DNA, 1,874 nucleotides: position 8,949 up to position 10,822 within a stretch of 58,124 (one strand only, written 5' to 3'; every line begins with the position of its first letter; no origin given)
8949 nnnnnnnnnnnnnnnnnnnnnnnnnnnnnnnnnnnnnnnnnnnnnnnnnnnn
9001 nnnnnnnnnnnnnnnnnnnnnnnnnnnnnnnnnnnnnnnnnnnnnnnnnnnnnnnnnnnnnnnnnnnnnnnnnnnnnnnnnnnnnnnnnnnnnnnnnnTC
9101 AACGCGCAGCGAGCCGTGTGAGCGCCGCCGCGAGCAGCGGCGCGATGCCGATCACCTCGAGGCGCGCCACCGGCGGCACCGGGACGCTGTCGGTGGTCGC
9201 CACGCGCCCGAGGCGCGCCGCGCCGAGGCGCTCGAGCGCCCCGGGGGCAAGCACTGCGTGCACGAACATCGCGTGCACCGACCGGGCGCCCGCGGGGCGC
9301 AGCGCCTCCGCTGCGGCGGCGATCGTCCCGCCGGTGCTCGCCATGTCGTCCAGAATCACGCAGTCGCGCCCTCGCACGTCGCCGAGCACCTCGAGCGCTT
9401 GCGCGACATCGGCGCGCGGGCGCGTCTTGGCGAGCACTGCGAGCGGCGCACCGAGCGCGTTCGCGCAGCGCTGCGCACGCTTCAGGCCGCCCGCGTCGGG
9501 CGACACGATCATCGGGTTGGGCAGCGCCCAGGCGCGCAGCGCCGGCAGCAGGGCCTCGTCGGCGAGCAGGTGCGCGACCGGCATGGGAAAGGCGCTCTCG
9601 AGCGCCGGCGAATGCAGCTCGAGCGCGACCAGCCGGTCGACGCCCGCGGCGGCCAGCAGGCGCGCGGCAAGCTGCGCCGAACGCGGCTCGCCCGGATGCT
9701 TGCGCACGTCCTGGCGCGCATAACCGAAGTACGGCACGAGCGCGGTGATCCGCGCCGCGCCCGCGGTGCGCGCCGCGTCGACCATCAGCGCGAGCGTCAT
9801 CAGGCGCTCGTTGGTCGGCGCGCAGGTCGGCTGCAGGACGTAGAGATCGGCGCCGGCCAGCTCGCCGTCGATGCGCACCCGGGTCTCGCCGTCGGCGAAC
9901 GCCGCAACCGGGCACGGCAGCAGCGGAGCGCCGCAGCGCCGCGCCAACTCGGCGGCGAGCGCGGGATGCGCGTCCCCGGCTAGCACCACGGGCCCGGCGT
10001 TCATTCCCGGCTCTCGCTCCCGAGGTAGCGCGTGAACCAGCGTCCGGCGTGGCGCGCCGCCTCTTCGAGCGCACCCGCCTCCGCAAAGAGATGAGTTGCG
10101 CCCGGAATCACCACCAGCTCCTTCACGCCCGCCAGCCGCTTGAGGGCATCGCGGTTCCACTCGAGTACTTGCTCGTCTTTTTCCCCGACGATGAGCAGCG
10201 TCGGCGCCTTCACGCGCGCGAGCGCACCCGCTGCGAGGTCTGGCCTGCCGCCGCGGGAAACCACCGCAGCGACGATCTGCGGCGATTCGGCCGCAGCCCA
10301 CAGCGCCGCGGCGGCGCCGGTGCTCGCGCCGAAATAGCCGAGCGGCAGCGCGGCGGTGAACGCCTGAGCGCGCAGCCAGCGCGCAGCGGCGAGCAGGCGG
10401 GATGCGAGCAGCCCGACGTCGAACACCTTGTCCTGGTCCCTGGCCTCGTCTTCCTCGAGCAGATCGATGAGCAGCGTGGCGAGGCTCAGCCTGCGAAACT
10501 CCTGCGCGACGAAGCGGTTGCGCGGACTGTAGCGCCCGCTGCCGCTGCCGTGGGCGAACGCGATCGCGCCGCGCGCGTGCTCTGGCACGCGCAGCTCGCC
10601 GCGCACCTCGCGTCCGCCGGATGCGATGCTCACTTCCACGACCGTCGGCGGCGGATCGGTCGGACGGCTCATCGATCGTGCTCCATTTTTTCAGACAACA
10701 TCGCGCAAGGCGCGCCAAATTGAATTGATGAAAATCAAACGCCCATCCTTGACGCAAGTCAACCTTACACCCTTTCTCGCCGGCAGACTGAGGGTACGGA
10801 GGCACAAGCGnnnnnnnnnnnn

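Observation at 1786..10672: FNR-box-headed, translationally coupled 7-gene operon built around an ACP/adenylase/acyltransferase protein: candidate undescribed lipid or acyl-metabolite pathway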

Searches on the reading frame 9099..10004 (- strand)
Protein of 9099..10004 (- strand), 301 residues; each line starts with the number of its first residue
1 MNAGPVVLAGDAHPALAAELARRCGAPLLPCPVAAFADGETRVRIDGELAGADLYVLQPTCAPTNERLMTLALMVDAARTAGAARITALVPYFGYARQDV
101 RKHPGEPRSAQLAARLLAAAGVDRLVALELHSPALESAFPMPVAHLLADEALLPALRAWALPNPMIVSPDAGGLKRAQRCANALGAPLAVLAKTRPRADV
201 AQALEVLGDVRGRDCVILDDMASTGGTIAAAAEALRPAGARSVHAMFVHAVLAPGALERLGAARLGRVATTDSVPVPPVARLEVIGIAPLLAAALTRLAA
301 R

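Call 4: search_protein_families(library=pfam, proteins=[window:9099-10004:-])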
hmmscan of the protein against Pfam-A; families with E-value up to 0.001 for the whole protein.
window:9099-10004:- (301 aa): 3 families
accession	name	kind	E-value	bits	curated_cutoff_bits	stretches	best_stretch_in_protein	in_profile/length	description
PF13793.12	Pribosyltran_N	-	1.2e-38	132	25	1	7-121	3-117/117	N-terminal domain of ribose phosphate pyrophosphokinase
PF00156.33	Pribosyltran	-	2.4e-16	59.9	26.3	1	163-251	30-126/158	Phosphoribosyl transferase domain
PF14572.12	Pribosyl_synth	-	1.2e-10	42.1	27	1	203-298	74-173/184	Phosphoribosyl synthetase-associated domain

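Call 5: search_protein_families(library=ncbifam, proteins=[window:9099-10004:-])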
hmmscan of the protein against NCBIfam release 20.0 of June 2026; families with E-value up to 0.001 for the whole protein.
window:9099-10004:- (301 aa): 21 families
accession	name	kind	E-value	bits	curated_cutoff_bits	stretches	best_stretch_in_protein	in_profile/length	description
TIGR01251.1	ribP_PPkin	subfamily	1.5e-86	290.1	113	1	7-298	3-298/309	ribose-phosphate diphosphokinase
NF002320.0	PRK01259.1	subfamily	4.8e-86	289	297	1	6-299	8-305/316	ribose-phosphate diphosphokinase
NF002844.0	PRK03092.1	equivalog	5e-74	249.5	438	1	6-296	13-310/326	ribose-phosphate diphosphokinase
NF002758.0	PRK02812.1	equivalog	7.5e-74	248.8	518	1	7-298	24-319/330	ribose-phosphate pyrophosphokinase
NF003428.0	PRK04923.1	equivalog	3.3e-67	226.9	536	1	6-299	8-308/319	ribose-phosphate diphosphokinase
NF002618.0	PRK02269.1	equivalog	7.3e-64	216.4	460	1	13-298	14-306/321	ribose-phosphate diphosphokinase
NF002095.0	PRK00934.1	equivalog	1.4e-60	204.9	296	1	7-276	3-269/287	ribose-phosphate diphosphokinase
NF001815.0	PRK00553.1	equivalog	1.2e-56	192.2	484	1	33-260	38-266/332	ribose-phosphate pyrophosphokinase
NF002686.0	PRK02458.1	equivalog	5.1e-53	180.6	506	1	12-299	17-307/323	ribose-phosphate diphosphokinase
NF005537.0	PRK07199.1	subfamily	4.4e-52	177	322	1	9-298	7-293/301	ribose-phosphate diphosphokinase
NF005299.0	PRK06827.1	subfamily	1.1e-30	106.7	327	1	29-257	56-309/383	phosphoribosylpyrophosphate synthetase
NF008616.0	PRK11595.1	equivalog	2.7e-05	23.8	304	1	191-246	166-221/227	DNA utilization protein GntX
NF002620.0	PRK02277.1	subfamily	3.2e-05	23.7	115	1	173-246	97-175/201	orotate phosphoribosyltransferase-like protein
NF002636.0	PRK02304.1-5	equivalog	3.5e-05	23.4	125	1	211-252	116-157/176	adenine phosphoribosyltransferase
NF002635.0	PRK02304.1-4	subfamily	6e-05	22.6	146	1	211-247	114-150/188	adenine phosphoribosyltransferase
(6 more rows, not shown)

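Call 50: find_homologous_proteins(query=window:9099-10004:-, max_evalue=1e-30)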
Query window:9099-10004:- (301 aa): 1593 proteins with E <= 1e-30 among 8000 candidates; the best 120 are listed.
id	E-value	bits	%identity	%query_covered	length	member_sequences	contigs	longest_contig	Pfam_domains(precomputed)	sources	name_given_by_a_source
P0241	6.7e-168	575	93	95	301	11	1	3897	PF00156.34,PF14572.13,PF13793.13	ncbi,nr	ncbi:MAG TPA: ribose-phosphate diphosphokinase [Burkholderiales bacterium]|nr:ribose-phosphate dipho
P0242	1.8e-146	505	83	100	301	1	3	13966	PF00156.34,PF14572.13,PF13793.13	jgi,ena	-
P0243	1.9e-145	502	83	95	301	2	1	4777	PF00156.34,PF14572.13,PF13793.13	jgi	jgi:ribose-phosphate pyrophosphokinase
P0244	4.2e-145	501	82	100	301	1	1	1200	PF00156.34,PF14572.13,PF13793.13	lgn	-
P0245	5.4e-144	497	83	100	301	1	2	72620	PF00156.34,PF14572.13,PF13793.13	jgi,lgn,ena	-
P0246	2.4e-143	495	82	93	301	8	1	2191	PF00156.34,PF14572.13,PF13793.13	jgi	jgi:ribose-phosphate pyrophosphokinase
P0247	9.2e-142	490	80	100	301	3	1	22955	PF00156.34,PF14572.13,PF13793.13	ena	-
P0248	1.4e-123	430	70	97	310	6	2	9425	PF00156.34,PF14572.13,PF13793.13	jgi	jgi:ribose-phosphate pyrophosphokinase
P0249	5.0e-123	428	72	97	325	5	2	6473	PF00156.34,PF14572.13,PF13793.13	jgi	jgi:ribose-phosphate pyrophosphokinase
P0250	6.3e-123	428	72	98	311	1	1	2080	PF00156.34,PF14572.13,PF13793.13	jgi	jgi:ribose-phosphate pyrophosphokinase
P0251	5.1e-122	425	72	99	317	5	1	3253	PF00156.34,PF14572.13,PF13793.13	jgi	jgi:ribose-phosphate pyrophosphokinase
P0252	1.5e-121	423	73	93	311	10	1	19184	PF00156.34,PF14572.13,PF13793.13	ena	-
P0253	2.0e-121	423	73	97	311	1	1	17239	PF00156.34,PF14572.13,PF13793.13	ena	-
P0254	9.8e-121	421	69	98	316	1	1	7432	PF00156.34,PF14572.13,PF13793.13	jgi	jgi:ribose-phosphate pyrophosphokinase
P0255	1.2e-120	420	71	99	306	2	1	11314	PF00156.34,PF14572.13,PF13793.13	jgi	-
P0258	6.0e-120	418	69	98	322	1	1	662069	PF00156.34,PF14572.13,PF13793.13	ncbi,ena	-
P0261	1.8e-119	417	72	93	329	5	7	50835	PF00156.34,PF14572.13,PF13793.13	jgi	jgi:ribose-phosphate pyrophosphokinase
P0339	2.4e-115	403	69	98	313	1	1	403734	PF14681.13,PF00156.34,PF14572.13,PF13793.13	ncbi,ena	-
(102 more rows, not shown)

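Call 51: find_encoding_contigs(protein=P0258, flank=7000, max_places=1)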
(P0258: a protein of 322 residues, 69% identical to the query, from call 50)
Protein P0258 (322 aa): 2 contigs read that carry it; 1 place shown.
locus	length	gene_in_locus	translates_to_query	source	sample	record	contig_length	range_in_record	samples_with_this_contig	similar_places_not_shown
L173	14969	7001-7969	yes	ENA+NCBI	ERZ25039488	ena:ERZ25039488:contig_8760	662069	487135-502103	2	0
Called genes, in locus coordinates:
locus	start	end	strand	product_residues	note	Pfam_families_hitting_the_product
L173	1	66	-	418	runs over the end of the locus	PF13188:PAS_8 (weak), PF00989:PAS, PF08448:PAS_4, PF13426:PAS_9, PF08447:PAS_3 (weak), PF00990:GGDEF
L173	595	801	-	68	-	PF09722:Xre_MbcA_ParS_C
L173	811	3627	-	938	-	PF00550:PP-binding, PF00501:AMP-binding, PF01553:Acyltransferase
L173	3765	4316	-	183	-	PF00160:Pro_isomerase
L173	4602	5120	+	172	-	PF08238:Sel1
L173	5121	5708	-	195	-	PF13668:Ferritin_2, PF14530:DUF4439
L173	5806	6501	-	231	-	PF07638:Sigma70_ECF (weak), PF04542:Sigma70_r2, PF08281:Sigma70_r4_2, PF04545:Sigma70_r4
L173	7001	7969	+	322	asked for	PF13793:Pribosyltran_N, PF00156:Pribosyltran, PF14572:Pribosyl_synth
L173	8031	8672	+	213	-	PF12766:Pyridox_oxase_2, PF01243:PNPOx_N, PF10590:PNP_phzG_C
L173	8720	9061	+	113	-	PF00106:adh_short, PF08659:KR, PF13561:adh_short_C2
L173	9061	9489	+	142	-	PF00106:adh_short, PF13561:adh_short_C2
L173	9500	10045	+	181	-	PF09619:YscW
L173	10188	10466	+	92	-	-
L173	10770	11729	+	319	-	PF02826:2-Hacid_dh_C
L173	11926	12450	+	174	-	-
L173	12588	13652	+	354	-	PF08240:ADH_N, PF00107:ADH_zinc_N, PF13602:ADH_zinc_N_2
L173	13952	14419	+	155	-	-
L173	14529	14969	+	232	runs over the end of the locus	PF00027:cNMP_binding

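Call 52: find_encoding_contigs(protein=P0339, flank=7000, max_places=1)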
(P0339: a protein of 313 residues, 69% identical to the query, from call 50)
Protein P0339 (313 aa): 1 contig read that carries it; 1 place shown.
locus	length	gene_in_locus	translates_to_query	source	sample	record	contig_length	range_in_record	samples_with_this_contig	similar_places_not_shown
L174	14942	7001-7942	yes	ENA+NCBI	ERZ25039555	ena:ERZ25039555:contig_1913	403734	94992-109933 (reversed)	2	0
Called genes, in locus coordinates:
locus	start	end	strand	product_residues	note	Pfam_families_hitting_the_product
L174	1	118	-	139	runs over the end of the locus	PF01951:Archease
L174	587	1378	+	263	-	PF13343:SBP_bac_6, PF13416:SBP_bac_8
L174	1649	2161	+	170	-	-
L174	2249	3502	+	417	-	-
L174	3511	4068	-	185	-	PF07998:Peptidase_M54, PF00413:Peptidase_M10 (faint)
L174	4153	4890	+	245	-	PF01904:DUF72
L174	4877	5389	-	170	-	-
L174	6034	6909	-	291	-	PF14716:HHH_8, PF00633:HHH (faint), PF14520:HHH_5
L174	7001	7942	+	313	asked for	PF13793:Pribosyltran_N, PF00156:Pribosyltran, PF14681:UPRTase (weak), PF14572:Pribosyl_synth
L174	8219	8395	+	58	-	-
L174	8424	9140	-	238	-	PF09587:PGA_cap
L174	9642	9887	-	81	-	PF09722:Xre_MbcA_ParS_C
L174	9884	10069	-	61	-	-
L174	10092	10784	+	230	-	-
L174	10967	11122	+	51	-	-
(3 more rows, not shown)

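Call 68: find_encoding_contigs(protein=P0261, flank=7000, max_places=3)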
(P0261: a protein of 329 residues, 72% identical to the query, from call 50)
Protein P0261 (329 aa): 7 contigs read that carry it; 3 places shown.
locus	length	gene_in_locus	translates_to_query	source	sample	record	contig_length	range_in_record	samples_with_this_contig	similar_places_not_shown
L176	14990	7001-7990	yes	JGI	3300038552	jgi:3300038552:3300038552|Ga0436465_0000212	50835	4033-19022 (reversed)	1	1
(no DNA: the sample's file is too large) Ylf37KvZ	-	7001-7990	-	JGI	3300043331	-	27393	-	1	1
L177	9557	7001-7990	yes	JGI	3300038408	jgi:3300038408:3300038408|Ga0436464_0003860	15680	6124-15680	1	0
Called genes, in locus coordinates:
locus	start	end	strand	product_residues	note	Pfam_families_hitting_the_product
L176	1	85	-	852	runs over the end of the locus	PF11897:DUF3417, PF00343:Phosphorylase, PF28476:GlgP_C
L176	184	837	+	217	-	PF00156:Pribosyltran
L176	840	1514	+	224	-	PF01738:DLH (weak), PF12146:Hydrolase_4 (weak), PF20408:Abhydrolase_11 (weak)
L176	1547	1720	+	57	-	-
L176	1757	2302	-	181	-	PF02482:Ribosomal_S30AE, PF00313:CSD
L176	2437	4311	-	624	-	PF00501:AMP-binding, PF23562:AMP-binding_C_3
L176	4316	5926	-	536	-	PF00390:malic, PF03949:Malic_M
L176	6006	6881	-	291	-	PF14716:HHH_8, PF00633:HHH (faint), PF14520:HHH_5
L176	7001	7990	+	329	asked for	PF13793:Pribosyltran_N, PF00156:Pribosyltran, PF14572:Pribosyl_synth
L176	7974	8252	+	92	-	-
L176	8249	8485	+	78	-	-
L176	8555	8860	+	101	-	-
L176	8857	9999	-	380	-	PF09587:PGA_cap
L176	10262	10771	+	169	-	PF00582:Usp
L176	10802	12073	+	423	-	PF25917:BSH_RND, PF25973:BSH_CzcB, PF25954:Beta-barrel_RND_2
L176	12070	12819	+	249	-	PF00005:ABC_tran, PF13304:AAA_21 (faint)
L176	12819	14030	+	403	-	PF12704:MacB_PCD, PF02687:FtsX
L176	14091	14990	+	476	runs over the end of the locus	PF00089:Trypsin, PF13365:Trypsin_2, PF00595:PDZ, PF13180:PDZ_2, PF14685:PDZ_Tricorn (faint), PF17820:PDZ_6, PF13180:PDZ_2, PF17820:PDZ_6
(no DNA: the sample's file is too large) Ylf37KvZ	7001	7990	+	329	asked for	PF13793:Pribosyltran_N, PF00156:Pribosyltran, PF14572:Pribosyl_synth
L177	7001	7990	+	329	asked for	PF13793:Pribosyltran_N, PF00156:Pribosyltran, PF14572:Pribosyl_synth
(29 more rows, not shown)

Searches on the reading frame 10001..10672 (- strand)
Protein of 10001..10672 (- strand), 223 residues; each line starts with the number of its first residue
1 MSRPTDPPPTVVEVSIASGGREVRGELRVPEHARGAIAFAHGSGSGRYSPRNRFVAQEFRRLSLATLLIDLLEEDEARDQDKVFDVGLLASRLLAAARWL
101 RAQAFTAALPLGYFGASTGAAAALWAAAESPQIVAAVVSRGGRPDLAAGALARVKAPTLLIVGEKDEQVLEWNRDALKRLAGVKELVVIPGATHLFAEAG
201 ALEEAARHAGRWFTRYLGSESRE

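Call 4: search_protein_families(library=pfam, proteins=[window:10001-10672:-])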
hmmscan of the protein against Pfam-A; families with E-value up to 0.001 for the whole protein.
window:10001-10672:- (223 aa): 4 families
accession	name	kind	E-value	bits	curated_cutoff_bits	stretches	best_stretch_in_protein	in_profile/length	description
PF00326.27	Peptidase_S9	-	9.4e-09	35.5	22.6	0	154-219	143-212/213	Prolyl oligopeptidase family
PF01738.24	DLH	-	2.3e-06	27.8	21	1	89-202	77-194/217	Dienelactone hydrolase family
PF12697.13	Abhydrolase_6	-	7.3e-05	24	26.3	1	26-198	60-208/217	Alpha/beta hydrolase family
PF12146.15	Hydrolase_4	-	7.5e-05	22.6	27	0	151-195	187-233/239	Serine aminopeptidase, S33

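Call 5: search_protein_families(library=ncbifam, proteins=[window:10001-10672:-])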
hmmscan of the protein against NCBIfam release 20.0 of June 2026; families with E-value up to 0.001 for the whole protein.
window:10001-10672:- (223 aa): 4 families
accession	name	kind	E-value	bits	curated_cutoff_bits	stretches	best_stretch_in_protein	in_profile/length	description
NF051488.1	bifunc_PcaDC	exception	1.2e-05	24.7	390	0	148-197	186-235/375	bifunctional 3-oxoadipate enol-lactonase/4-carboxymuconolactone decarboxylase PcaDC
NF041440.1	hydrolase_YghX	exception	0.00023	20.4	460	1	74-197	142-265/292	YghX family hydrolase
TIGR03056.1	bchO_mg_che_rel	equivalog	0.00023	20.3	172.55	1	148-200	213-265/278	alpha/beta fold hydrolase BchO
NF047920.1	lactonase_UilS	equivalog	0.00031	20.6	400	0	93-139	82-127/285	UilS family quorum-quenching N-acyl-homoserine lactonase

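Call 67: search_solved_structures(query=window:10001-10672:-, max_evalue=0.001)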
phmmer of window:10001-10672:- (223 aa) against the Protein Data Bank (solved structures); distinct sequences matched with E-value up to 0.001: 2.
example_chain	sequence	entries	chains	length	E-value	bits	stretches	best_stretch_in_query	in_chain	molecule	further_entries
2o2g_A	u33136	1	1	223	6.6e-64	218.7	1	7-217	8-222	Dienelactone hydrolase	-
2fuk_A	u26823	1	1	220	0.00022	24.3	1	92-209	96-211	XC6422 protein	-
